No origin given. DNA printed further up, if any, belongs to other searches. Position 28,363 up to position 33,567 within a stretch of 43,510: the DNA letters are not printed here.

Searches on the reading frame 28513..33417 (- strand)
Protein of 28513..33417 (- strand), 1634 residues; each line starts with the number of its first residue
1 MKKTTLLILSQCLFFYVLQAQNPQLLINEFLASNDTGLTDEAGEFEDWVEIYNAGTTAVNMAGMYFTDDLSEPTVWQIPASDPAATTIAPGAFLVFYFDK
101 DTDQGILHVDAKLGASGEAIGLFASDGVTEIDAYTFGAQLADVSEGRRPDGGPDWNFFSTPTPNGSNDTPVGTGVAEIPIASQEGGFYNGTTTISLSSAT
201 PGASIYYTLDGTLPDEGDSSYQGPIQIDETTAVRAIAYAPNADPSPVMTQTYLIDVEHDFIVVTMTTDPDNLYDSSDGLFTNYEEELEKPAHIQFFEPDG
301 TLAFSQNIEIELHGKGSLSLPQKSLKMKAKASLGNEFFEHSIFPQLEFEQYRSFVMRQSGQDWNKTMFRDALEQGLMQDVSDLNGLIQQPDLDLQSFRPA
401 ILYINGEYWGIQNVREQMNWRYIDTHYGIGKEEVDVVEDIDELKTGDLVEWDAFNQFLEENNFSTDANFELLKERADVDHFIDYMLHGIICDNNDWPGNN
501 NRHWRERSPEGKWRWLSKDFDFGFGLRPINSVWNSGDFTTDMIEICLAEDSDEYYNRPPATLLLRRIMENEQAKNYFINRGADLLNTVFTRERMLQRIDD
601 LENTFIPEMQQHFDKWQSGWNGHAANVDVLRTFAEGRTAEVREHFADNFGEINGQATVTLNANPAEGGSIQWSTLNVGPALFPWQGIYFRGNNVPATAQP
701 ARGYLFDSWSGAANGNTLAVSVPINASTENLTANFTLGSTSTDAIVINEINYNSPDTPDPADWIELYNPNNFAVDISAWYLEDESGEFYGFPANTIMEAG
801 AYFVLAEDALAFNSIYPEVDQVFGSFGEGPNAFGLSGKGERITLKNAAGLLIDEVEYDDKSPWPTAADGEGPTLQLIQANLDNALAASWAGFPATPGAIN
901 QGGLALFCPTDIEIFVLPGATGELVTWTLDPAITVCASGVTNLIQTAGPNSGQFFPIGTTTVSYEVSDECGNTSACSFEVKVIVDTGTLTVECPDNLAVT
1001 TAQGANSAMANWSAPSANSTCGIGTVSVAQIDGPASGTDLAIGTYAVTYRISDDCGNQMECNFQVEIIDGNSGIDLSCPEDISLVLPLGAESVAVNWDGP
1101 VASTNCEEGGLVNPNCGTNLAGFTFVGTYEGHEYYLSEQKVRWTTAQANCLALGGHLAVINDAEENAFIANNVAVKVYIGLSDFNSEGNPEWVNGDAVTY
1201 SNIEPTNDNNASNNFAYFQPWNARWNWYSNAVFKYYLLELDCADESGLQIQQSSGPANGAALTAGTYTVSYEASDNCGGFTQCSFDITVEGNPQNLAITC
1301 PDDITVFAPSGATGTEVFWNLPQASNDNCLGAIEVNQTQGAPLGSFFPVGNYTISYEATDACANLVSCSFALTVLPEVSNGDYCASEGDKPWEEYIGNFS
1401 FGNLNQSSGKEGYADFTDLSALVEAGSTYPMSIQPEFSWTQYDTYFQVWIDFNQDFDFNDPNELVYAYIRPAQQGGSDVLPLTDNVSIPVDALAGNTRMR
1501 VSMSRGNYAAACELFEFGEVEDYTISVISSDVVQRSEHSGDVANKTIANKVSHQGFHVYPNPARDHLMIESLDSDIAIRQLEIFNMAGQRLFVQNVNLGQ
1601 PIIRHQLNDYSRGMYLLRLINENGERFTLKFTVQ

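Call 8: search_protein_families(library=pfam, proteins=[window:28513-33417:-], max_evalue=0.01)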
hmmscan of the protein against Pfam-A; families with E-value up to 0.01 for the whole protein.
window:28513-33417:- (1634 aa): 11 families
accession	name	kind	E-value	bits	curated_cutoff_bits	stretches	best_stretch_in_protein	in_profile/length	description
PF02494.22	HYR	-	2.1e-42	143.8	21.7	4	907-982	9-81/81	HYR domain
PF08757.17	CotH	-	6.2e-37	128.2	23.8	1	310-639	1-320/322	CotH kinase protein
PF00932.25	LTD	-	6.1e-34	117.1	34.3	2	740-857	3-107/109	Lamin Tail Domain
PF20009.4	GEVED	-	9.5e-17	62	24.4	1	1445-1525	1-77/78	GEVED domain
PF13290.12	CHB_HEX_C_1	-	1.8e-16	60.3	22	1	184-249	2-67/67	Chitobiase/beta-hexosaminidase C-terminal domain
PF13287.12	Fn3_assoc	-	2e-16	60.3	23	1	194-252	1-59/59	Fn3 associated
PF00059.27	Lectin_C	-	4.8e-12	47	22.6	1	1140-1226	2-93/107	Lectin C-type domain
PF18962.6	Por_Secre_tail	-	2.8e-09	37.6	27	1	1558-1626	1-69/75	Secretion system C-terminal sorting domain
PF18998.6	Flg_new_2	-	6.6e-08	32.9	23.6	1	659-737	2-71/73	Divergent InlB B-repeat domain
PF16403.11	Bact_surface_Ig-like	-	4.1e-07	30.4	27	0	1042-1065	46-69/71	Bacterial surface protein, Ig-like domain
PF19077.6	Big_13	-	0.00048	21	27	0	1038-1067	70-100/102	Bacterial Ig-like domain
